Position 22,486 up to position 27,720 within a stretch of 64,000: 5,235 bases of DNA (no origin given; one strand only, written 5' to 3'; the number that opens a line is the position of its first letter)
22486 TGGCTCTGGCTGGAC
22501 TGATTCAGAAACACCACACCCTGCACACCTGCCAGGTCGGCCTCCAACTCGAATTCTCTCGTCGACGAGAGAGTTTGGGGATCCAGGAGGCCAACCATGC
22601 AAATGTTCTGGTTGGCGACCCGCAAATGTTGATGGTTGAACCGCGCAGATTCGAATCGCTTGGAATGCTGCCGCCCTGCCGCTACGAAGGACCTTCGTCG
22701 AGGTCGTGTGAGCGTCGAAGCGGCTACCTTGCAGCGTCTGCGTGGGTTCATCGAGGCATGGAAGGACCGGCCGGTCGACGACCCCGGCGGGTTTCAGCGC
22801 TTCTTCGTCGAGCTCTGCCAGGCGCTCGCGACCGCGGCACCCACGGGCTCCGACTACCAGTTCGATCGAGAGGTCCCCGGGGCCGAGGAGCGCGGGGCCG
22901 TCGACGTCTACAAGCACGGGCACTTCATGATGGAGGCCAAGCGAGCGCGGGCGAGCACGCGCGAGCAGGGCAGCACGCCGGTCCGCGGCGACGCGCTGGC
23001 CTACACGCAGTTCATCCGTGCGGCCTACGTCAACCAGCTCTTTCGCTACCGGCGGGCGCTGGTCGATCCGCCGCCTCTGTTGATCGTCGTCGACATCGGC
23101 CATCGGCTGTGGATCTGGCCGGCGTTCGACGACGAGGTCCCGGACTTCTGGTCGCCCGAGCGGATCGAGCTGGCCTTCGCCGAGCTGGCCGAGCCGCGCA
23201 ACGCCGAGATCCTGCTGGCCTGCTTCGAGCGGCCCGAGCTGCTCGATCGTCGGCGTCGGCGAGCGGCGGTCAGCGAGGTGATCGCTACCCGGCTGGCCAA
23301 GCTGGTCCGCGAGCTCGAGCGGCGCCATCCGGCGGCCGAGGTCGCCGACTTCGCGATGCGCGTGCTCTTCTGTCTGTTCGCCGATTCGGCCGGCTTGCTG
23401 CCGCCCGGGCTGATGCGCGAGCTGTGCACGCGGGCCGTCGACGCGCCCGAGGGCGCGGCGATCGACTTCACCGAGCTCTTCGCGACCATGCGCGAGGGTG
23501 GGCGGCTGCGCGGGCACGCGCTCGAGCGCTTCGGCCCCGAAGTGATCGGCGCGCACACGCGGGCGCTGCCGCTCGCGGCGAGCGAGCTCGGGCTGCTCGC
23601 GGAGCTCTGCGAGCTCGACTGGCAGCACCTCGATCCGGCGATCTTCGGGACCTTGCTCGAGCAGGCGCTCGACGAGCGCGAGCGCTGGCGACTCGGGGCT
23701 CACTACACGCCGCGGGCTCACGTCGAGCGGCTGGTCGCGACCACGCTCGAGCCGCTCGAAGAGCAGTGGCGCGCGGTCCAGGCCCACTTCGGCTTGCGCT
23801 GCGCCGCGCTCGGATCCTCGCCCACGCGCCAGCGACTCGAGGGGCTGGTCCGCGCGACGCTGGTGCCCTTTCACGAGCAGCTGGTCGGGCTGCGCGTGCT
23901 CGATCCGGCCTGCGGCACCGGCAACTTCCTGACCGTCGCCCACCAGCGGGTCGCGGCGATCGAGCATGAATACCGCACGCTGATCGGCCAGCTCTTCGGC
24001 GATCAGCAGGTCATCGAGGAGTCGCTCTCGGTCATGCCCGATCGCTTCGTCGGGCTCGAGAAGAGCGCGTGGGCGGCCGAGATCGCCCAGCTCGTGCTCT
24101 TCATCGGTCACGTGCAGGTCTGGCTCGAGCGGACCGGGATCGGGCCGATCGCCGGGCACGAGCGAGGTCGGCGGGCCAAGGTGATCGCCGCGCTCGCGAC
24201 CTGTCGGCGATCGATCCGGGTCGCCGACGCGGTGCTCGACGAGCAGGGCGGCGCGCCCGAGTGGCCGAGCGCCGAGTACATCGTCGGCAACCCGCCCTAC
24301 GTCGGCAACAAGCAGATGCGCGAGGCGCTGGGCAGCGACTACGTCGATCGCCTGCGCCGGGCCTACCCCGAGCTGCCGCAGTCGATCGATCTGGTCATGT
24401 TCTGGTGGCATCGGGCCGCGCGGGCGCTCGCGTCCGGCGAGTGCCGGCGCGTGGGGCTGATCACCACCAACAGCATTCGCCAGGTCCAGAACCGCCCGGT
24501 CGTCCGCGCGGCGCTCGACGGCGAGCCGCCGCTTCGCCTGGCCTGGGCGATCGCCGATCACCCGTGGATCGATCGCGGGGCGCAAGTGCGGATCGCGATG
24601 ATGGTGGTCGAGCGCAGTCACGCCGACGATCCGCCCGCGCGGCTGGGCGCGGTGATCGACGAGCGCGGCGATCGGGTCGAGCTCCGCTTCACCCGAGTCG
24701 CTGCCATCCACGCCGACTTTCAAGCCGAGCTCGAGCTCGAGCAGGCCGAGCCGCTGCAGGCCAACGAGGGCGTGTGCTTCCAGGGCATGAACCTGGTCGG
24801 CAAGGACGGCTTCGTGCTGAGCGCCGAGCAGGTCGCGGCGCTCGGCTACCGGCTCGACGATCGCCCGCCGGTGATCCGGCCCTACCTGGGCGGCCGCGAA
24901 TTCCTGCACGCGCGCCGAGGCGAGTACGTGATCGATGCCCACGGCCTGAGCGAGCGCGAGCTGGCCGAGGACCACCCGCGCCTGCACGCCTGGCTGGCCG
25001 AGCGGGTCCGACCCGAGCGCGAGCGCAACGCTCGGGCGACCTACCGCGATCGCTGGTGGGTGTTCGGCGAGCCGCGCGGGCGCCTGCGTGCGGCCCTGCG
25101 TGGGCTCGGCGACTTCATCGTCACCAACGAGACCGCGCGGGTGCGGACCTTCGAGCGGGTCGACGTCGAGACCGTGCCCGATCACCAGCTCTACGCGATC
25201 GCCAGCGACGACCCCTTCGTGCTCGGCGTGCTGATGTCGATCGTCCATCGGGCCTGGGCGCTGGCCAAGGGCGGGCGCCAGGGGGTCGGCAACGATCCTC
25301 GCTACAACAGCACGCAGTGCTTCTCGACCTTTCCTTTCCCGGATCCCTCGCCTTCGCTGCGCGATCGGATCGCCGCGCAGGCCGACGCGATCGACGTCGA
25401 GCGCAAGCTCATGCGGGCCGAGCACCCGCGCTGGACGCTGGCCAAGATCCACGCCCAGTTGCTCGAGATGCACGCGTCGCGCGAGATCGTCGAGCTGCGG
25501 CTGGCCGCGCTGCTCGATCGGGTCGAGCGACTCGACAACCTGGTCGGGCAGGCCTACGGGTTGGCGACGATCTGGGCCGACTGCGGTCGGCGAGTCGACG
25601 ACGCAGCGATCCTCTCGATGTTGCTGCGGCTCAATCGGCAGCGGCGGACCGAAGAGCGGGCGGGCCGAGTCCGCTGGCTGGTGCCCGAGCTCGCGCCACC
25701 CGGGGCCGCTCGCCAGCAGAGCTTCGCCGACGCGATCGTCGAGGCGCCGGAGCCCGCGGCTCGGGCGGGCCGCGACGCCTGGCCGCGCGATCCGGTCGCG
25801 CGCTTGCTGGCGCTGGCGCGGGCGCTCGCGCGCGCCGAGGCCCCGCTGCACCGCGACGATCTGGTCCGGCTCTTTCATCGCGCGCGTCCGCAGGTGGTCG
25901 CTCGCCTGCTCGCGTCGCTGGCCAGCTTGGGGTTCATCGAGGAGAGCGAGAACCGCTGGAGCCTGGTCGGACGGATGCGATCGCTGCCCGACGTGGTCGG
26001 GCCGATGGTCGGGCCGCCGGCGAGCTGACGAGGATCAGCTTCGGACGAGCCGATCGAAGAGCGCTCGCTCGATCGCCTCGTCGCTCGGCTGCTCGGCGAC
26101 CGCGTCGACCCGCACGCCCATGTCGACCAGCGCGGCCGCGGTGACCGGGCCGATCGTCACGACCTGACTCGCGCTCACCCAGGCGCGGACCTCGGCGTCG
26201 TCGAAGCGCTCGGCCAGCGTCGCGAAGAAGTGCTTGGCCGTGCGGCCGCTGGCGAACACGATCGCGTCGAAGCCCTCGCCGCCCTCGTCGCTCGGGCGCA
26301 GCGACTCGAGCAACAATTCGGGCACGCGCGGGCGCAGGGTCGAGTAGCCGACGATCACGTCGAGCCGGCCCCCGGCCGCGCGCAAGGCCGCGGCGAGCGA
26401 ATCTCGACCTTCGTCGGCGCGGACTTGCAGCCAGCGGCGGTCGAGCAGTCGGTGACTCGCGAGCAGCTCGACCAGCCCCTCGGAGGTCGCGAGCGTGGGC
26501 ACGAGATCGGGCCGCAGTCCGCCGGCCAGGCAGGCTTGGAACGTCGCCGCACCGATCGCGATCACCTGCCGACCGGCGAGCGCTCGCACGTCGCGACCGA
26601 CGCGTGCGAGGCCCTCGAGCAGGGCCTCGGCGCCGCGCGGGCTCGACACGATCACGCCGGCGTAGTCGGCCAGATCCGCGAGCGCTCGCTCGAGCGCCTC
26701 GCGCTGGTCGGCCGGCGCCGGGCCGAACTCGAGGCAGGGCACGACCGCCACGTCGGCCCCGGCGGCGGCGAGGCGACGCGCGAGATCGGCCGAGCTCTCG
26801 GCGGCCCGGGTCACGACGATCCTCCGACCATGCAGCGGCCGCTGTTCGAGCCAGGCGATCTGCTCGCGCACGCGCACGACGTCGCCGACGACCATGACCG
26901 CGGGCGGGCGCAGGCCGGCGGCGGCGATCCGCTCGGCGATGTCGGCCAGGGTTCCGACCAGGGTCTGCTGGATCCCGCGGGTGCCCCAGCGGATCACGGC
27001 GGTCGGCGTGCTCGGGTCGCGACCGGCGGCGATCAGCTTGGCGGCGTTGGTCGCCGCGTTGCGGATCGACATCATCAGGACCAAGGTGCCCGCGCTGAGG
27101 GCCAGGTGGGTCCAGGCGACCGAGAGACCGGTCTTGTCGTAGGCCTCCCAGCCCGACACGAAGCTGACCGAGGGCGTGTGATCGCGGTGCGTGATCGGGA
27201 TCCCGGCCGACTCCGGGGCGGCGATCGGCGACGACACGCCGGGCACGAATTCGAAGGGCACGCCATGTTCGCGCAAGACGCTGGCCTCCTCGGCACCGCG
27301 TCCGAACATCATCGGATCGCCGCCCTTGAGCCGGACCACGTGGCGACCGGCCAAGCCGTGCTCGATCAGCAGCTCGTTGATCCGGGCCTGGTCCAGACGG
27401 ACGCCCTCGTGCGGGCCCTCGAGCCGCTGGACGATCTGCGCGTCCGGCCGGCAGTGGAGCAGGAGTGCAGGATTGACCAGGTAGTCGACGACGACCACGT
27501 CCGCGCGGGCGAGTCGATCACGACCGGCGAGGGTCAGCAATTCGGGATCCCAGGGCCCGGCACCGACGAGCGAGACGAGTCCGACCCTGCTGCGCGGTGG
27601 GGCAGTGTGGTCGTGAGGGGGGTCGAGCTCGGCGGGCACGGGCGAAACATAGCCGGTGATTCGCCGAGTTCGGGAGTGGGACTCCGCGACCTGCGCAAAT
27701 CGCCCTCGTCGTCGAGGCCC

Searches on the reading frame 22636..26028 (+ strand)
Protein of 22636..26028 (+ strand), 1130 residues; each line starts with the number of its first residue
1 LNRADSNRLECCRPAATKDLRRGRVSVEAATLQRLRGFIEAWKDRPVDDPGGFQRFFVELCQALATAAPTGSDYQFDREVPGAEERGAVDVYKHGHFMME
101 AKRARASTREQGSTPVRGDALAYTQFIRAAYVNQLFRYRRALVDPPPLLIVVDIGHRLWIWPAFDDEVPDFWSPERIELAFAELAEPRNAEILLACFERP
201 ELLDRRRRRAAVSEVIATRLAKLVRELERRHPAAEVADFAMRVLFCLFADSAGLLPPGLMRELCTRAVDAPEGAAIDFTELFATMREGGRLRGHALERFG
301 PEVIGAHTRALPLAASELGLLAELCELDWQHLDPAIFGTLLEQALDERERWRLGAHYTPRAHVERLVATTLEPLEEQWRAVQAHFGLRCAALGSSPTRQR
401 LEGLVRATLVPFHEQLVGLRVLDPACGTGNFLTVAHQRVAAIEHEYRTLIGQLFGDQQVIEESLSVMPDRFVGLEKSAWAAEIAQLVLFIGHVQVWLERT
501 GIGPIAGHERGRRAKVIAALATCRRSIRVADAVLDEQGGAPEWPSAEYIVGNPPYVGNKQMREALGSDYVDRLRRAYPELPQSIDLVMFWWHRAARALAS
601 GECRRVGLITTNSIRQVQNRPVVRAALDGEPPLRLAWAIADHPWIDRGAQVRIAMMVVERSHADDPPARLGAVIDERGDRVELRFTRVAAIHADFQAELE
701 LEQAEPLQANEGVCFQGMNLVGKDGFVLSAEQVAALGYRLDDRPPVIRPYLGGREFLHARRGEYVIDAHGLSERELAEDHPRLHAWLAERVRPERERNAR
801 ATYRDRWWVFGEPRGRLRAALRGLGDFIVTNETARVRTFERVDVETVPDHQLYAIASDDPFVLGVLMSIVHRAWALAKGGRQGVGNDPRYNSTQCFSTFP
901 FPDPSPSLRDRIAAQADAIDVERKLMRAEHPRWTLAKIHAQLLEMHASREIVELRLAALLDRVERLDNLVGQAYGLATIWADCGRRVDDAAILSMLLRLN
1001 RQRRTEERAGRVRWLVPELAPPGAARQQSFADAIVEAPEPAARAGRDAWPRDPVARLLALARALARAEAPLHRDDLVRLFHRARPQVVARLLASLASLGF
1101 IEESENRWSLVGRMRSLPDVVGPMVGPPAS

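Call 10: search_protein_families(library=pfam, proteins=[window:22636-26028:+], max_evalue=0.001)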
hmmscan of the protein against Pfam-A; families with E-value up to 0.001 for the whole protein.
window:22636-26028:+ (1130 aa): 5 families
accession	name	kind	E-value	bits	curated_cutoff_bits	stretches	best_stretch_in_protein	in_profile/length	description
PF20473.4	MmeI_Mtase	-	1.1e-26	94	27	1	407-646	9-233/259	MmeI, DNA-methyltransferase domain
PF20464.3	MmeI_N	-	1.6e-11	45.3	27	1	38-230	6-181/181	MmeI, N-terminal domain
PF20466.3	MmeI_TRD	-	9.4e-11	41.9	27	1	715-903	21-206/207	MmeI, target recognition domain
PF20465.4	MmeI_hel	-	1.3e-05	26.4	27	1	235-290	2-58/75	MmeI, helicase spacer domain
PF07669.17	Eco57I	-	0.00024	21.7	25.3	1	548-614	77-138/171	Eco57I restriction-modification methylase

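Call 48: search_protein_families(library=padloc, proteins=[window:22636-26028:+], max_evalue=0.001)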
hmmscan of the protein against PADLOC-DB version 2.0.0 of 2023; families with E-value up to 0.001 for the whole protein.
window:22636-26028:+ (1130 aa): 18 families
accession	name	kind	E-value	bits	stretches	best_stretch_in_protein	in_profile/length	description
PDLC03627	REase_MTase_IIG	-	3.1e-267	887.5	2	540-1107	557-1133/1136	Type IIG restriction enzyme-methyltransferase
PDLC03599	REase_MTase_IIG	-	2.2e-83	278.7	1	134-1011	89-933/959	Type IIG restriction enzyme-methyltransferase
PDLC03598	REase_MTase_IIG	-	3.5e-69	231.7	1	33-943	10-865/912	Type IIG restriction enzyme-methyltransferase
PDLC02643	DrmMI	-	7.6e-69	230.7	2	549-1009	872-1318/1347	DrmMI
PDLC02646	DrmMI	-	3.6e-32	109.4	1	547-976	284-703/792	DrmMI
PDLC02644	DrmMI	-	5.8e-24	82.1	1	548-982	384-828/988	DrmMI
PDLC02638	DrmMI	-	7.4e-10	35.6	1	549-603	875-929/935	DrmMI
PDLC04134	mad2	-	8.9e-10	36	1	319-488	236-333/492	mads_2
PDLC02640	DrmMI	-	9.1e-10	34.8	1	747-985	682-919/1015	DrmMI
PDLC02639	DrmMI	-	1.3e-08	31.6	1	542-620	579-655/803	DrmMI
PDLC03618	REase_MTase_IIG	-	2.1e-08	29.9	1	547-930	867-1230/1429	Type IIG restriction enzyme-methyltransferase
PDLC03313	MTase_II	-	1.3e-07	28.5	1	524-664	128-257/563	Type II methyltransferase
PDLC03609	REase_MTase_IIG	-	9.6e-06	21.6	1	409-598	427-605/1066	Type IIG restriction enzyme-methyltransferase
PDLC02529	PglX|PglXI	-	3e-05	19.9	0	416-494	226-296/1189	PglX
PDLC02525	PglX|PglXI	-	6.8e-05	19.7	0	548-579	458-485/607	PglX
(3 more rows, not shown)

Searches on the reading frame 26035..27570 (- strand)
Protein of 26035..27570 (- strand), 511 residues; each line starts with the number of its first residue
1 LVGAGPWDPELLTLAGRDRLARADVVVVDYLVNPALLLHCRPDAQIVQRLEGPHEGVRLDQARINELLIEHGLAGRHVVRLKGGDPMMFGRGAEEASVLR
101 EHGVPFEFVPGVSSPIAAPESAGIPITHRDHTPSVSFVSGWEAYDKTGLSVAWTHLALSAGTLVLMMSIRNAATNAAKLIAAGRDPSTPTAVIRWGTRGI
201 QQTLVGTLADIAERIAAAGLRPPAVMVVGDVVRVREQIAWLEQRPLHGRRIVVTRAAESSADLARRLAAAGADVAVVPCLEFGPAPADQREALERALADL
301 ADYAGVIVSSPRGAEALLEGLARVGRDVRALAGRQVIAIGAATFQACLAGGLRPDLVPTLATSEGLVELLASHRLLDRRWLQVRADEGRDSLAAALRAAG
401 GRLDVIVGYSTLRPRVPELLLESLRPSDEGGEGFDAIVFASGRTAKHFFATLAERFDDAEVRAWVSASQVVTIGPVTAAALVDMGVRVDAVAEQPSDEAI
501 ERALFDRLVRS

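Call 10: search_protein_families(library=pfam, proteins=[window:26035-27570:-], max_evalue=0.001)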
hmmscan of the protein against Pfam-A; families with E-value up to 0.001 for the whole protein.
window:26035-27570:- (511 aa): 2 families
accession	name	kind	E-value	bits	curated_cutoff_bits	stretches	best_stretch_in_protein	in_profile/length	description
PF02602.20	HEM4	-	5.2e-46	157.1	27.5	1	262-499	2-228/231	Uroporphyrinogen-III synthase HemD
PF00590.25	TP_methylase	-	3.1e-42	145.4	27.8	1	1-211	4-211/212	Tetrapyrrole (Corrin/Porphyrin) Methylases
